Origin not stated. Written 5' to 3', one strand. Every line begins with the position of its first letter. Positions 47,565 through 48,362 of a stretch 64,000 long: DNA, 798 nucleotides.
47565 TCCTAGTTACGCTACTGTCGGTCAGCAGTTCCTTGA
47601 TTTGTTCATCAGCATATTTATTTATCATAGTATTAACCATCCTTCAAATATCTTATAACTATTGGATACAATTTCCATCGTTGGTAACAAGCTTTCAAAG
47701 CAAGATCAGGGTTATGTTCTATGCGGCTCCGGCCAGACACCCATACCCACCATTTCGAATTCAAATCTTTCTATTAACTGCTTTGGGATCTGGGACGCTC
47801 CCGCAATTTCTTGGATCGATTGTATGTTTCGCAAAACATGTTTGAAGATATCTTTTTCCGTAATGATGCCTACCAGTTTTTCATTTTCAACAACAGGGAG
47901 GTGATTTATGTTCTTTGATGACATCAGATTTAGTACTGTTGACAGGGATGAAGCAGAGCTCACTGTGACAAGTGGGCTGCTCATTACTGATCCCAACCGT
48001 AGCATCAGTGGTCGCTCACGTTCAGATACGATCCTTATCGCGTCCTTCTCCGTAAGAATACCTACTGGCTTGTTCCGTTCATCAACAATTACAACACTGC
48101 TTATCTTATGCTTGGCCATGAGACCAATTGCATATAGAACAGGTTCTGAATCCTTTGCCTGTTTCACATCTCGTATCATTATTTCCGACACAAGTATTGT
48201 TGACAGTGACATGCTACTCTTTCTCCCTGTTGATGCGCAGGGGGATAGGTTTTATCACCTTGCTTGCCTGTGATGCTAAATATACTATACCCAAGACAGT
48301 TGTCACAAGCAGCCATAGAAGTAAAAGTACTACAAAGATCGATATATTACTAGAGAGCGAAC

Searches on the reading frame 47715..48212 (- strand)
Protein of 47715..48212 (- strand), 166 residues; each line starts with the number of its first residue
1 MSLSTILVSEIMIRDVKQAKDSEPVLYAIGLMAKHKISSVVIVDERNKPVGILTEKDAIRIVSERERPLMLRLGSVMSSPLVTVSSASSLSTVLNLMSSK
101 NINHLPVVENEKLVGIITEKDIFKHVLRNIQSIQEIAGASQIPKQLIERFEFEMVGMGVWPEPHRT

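Call 42: search_protein_families(library=pfam, proteins=[window:47715-48212:-], max_evalue=0.001)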
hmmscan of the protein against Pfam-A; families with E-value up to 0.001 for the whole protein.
window:47715-48212:- (166 aa): 1 family
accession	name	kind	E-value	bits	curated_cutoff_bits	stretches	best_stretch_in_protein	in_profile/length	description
PF00571.33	CBS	-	2.2e-30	105.2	24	2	74-127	2-56/57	CBS domain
